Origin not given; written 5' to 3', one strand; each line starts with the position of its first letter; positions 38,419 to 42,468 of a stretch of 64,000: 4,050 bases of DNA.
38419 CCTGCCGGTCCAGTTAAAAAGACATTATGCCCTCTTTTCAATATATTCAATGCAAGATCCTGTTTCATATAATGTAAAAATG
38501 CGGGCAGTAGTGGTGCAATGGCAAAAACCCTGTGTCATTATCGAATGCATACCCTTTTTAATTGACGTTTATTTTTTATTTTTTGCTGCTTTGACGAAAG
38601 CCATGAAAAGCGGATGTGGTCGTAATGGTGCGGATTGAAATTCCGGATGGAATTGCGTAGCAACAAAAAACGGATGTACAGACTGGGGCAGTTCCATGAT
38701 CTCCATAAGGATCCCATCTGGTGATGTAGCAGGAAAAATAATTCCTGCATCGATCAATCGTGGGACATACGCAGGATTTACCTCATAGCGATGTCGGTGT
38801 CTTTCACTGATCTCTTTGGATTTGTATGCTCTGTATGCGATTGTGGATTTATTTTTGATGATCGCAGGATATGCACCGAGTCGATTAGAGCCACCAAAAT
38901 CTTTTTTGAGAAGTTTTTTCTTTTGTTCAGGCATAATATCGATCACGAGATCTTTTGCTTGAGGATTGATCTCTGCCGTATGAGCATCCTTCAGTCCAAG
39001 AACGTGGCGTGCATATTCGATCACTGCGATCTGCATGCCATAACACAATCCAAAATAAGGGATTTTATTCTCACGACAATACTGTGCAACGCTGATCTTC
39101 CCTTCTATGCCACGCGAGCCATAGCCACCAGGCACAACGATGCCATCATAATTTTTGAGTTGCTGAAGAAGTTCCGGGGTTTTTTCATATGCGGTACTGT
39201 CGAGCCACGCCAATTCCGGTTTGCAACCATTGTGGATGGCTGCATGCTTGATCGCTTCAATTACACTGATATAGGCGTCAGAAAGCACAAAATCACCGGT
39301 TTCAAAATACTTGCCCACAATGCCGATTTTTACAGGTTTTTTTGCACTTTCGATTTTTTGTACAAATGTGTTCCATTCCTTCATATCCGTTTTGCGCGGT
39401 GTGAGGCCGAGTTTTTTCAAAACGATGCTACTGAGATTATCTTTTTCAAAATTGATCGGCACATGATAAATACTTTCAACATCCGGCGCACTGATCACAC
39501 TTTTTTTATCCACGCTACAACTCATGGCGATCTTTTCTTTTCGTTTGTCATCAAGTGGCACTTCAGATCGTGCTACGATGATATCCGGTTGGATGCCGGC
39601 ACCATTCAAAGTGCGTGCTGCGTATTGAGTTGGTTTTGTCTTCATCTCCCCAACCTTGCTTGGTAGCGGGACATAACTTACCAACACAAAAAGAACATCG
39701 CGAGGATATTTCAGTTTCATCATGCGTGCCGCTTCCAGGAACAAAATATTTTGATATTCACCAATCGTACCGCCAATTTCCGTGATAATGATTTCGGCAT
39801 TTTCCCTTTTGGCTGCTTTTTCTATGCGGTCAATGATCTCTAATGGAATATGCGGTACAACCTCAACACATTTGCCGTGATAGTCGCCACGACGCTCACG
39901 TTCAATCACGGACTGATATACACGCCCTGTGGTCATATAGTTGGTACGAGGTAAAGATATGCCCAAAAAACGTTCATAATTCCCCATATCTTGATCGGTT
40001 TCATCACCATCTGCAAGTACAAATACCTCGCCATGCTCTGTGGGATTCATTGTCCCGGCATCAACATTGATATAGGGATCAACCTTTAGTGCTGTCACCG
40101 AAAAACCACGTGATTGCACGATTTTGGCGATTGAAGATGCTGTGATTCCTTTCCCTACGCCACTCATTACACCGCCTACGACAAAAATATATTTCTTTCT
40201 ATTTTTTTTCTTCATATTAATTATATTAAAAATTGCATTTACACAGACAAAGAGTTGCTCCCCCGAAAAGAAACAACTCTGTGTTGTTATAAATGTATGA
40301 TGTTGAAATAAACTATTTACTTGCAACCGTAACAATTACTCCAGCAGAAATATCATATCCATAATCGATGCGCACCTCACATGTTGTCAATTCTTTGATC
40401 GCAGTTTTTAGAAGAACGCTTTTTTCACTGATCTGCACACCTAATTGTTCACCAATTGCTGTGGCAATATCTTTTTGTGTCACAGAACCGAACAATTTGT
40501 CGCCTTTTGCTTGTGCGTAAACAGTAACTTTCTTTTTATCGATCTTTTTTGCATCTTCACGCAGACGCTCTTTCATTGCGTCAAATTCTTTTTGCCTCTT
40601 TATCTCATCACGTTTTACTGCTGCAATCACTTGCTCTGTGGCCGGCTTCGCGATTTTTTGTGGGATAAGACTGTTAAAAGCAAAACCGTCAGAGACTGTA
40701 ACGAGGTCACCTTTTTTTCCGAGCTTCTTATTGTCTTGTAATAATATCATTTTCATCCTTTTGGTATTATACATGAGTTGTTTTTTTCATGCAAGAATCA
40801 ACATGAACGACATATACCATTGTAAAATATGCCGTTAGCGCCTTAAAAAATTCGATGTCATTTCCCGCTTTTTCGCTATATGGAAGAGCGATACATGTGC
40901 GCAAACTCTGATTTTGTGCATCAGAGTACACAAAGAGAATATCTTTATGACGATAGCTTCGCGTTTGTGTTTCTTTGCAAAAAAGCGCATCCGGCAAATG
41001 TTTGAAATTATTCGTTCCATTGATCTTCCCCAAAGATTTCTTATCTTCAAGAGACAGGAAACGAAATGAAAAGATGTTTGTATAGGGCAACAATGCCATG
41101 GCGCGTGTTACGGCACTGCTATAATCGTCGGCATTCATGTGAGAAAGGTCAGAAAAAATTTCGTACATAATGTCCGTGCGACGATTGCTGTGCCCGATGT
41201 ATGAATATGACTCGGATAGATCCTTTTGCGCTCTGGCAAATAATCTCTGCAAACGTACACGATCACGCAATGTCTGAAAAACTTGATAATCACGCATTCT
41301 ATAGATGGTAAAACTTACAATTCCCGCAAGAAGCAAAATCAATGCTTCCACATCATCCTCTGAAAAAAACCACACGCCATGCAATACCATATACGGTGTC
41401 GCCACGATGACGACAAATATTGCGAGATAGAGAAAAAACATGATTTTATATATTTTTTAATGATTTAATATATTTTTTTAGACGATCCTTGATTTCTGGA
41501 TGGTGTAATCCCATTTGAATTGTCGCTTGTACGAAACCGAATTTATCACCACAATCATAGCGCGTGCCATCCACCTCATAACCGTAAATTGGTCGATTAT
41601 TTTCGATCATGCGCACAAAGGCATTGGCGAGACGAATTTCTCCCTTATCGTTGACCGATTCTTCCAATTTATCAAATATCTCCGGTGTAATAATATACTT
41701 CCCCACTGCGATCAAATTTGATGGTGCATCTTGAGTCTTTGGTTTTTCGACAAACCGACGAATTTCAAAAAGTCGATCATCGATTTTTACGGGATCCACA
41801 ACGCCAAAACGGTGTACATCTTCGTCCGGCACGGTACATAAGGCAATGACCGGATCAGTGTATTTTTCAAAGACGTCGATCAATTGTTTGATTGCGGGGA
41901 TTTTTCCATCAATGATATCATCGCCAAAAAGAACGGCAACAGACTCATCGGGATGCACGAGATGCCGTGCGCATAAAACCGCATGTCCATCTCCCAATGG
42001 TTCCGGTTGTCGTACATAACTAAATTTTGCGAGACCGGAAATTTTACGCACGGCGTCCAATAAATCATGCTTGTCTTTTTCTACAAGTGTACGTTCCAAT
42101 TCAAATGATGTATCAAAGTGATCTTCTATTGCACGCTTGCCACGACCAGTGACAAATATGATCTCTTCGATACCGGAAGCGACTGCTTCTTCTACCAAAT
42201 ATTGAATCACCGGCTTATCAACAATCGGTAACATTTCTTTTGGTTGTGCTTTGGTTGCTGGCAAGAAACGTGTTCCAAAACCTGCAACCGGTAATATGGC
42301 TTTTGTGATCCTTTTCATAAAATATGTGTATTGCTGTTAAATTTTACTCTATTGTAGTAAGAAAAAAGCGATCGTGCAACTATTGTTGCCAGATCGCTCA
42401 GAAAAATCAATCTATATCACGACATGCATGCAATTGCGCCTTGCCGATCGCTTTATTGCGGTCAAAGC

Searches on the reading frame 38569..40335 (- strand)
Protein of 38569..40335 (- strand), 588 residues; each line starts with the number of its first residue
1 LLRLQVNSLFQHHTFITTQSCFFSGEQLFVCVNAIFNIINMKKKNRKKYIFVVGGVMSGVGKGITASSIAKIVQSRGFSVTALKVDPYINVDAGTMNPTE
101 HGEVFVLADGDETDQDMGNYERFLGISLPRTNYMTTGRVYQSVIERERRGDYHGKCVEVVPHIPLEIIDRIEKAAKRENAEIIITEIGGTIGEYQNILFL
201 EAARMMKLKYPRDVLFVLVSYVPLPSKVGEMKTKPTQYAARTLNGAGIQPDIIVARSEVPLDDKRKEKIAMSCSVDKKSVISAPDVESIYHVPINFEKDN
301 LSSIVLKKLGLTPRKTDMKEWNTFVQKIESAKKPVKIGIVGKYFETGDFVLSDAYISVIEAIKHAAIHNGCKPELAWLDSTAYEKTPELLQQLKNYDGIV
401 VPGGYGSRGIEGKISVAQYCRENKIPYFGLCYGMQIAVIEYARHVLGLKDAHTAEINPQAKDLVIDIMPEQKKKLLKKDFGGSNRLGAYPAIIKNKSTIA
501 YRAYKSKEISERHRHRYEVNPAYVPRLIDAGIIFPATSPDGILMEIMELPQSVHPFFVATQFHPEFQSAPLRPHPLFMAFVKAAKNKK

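Call 10: search_protein_families(library=ncbifam, proteins=[window:38569-40335:-])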
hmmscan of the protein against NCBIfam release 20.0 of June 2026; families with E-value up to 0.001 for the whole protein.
window:38569-40335:- (588 aa): 7 families
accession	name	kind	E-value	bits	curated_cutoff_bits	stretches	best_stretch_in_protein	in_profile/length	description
NF003792.0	PRK05380.1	equivalog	4.7e-211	702.1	308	1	47-587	3-529/534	CTP synthase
TIGR00337.1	PyrG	equivalog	1.9e-207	690.1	462.75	1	47-583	3-526/526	glutamine hydrolyzing CTP synthase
NF004836.1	PRK06186.1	equivalog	1.4e-40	138.9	260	1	336-584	2-227/228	CTP synthase C-terminal region-related (seleno)protein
TIGR00888.1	guaA_Nterm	equivalog_domain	1.7e-05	24.3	172.15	1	391-446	35-92/188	glutamine-hydrolyzing GMP synthase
NF001975.0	PRK00758.1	equivalog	3e-05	23.7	198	1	390-447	37-91/185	GMP synthase subunit A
TIGR01368.1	CPSaseIIsmall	equivalog_domain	3.5e-05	22.9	307.35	0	395-454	216-276/361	glutamine-hydrolyzing carbamoyl-phosphate synthase small subunit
NF000848.1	PRK00074.1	equivalog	0.00011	21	400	1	384-447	31-93/512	glutamine-hydrolyzing GMP synthase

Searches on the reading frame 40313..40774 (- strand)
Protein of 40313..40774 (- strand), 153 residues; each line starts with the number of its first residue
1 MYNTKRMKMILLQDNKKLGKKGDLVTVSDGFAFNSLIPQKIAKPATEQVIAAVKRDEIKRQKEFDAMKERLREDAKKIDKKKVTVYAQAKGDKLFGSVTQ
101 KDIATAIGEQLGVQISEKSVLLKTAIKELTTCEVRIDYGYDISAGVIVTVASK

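Call 10: search_protein_families(library=ncbifam, proteins=[window:40313-40774:-])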
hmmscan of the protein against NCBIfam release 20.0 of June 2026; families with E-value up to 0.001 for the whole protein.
window:40313-40774:- (153 aa): 2 families
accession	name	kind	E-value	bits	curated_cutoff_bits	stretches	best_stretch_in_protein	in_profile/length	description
TIGR00158.1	L9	equivalog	5.8e-28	98.2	58.6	1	7-151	1-146/148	50S ribosomal protein L9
NF011110.0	PRK14538.1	equivalog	2.1e-15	55.9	707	1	4-150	686-832/838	putative bifunctional signaling protein/50S ribosomal protein L9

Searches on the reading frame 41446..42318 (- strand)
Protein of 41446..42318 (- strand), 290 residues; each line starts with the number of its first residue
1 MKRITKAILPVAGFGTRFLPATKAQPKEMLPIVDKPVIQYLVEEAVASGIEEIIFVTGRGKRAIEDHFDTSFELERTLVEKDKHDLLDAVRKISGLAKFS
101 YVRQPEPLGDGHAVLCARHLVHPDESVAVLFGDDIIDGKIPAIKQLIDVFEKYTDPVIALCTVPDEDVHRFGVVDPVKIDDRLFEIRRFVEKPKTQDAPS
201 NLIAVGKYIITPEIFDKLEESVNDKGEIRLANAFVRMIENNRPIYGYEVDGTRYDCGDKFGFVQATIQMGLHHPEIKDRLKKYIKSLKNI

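Call 10: search_protein_families(library=ncbifam, proteins=[window:41446-42318:-])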
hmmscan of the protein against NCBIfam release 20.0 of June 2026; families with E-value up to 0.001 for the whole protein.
window:41446-42318:- (290 aa): 28 families (the best 25 are shown)
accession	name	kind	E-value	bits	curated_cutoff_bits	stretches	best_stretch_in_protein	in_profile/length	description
TIGR01099.1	galU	equivalog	2.1e-100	335.6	326.8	1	4-265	1-261/261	UTP--glucose-1-phosphate uridylyltransferase GalU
NF009928.0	PRK13389.1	equivalog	4.3e-65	219.8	548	1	2-286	6-296/302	UTP--glucose-1-phosphate uridylyltransferase GalU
NF007516.0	PRK10122.1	equivalog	5.7e-59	199.7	534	1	6-287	5-294/297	UTP--glucose-1-phosphate uridylyltransferase GalF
TIGR01105.1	galF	equivalog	7.4e-55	186.2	659.2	1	5-287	4-294/297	GalU regulator GalF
TIGR03992.1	Arch_glmU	subfamily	2.3e-33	115.6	292.1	1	6-266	2-224/393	bifunctional sugar-1-phosphate nucleotidylyltransferase/acetyltransferase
TIGR01208.1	rmlA_long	equivalog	4.8e-33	114.5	320.25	1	6-267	1-232/353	glucose-1-phosphate thymidylyltransferase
NF041313.1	UDPGP_AglF_Halo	equivalog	7.1e-29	100.9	400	2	99-258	73-223/234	UTP--glucose-1-phosphate uridylyltransferase AglF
NF052502.1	man1P_GTase_Rv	exception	5.4e-18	65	440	2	6-74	2-70/352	mannose-1-phosphate guanylyltransferase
NF041173.1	Sug_nt_acttase_Thmprot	equivalog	1e-15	57.6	600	1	6-263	2-221/405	bifunctional sugar-1-phosphate nucleotidylyltransferase/acetyltransferase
NF049965.1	GlMnHpPGnyltfHddC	equivalog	6.4e-13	48.9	300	2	6-73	2-69/221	D-glycero-D-manno-heptose 1-phosphate guanosyltransferase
TIGR01207.1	rmlA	equivalog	1.7e-12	47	360.65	1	7-58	2-53/286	glucose-1-phosphate thymidylyltransferase RfbA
TIGR02623.1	G1P_cyt_trans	equivalog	8.1e-11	41.9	300.25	1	6-221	2-202/255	glucose-1-phosphate cytidylyltransferase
NF010935.0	PRK14355.1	equivalog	8.1e-11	41.2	718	1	6-75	5-71/459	bifunctional UDP-N-acetylglucosamine diphosphorylase/glucosamine-1-phosphate N-acetyltransferase GlmU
NF010933.0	PRK14353.1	equivalog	3.9e-10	38.9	505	2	78-189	54-159/453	bifunctional UDP-N-acetylglucosamine diphosphorylase/glucosamine-1-phosphate N-acetyltransferase GlmU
TIGR02091.1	glgC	equivalog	6.6e-10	38.6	424.9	1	10-273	6-263/364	glucose-1-phosphate adenylyltransferase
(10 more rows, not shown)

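Call 16: find_encoding_contigs(protein=window:41446-42318:-, flank=10000, max_places=10)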
Protein window:41446-42318:- (290 aa): 1 contig read that carries it; 1 place shown.
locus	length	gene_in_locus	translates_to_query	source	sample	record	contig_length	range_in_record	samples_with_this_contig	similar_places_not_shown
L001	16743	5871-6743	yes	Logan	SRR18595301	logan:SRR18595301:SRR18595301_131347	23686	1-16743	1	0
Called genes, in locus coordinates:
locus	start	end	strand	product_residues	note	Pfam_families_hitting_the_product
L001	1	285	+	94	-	?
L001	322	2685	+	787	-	PF01588:tRNA_bind, PF03483:B3_4, PF03484:B5, PF17759:tRNA_synthFbeta, PF03147:FDX-ACB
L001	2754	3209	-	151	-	-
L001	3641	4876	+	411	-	PF00464:SHMT, PF00155:Aminotran_1_2, PF01212:Beta_elim_lyase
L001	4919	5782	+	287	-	PF00483:NTP_transferase, PF12804:NTP_transf_3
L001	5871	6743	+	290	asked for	PF00483:NTP_transferase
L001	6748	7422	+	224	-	-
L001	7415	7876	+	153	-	PF01281:Ribosomal_L9_N, PF03948:Ribosomal_L9_C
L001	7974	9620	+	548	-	PF06418:CTP_synth_N, PF00117:GATase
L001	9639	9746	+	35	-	-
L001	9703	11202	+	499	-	PF05970:PIF1, PF13245:AAA_19, PF13401:AAA_22, PF13604:AAA_30, PF21530:Pif1_2B_dom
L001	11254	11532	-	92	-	PF01016:Ribosomal_L27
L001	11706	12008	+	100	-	-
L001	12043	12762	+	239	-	PF00696:AA_kinase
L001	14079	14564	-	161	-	-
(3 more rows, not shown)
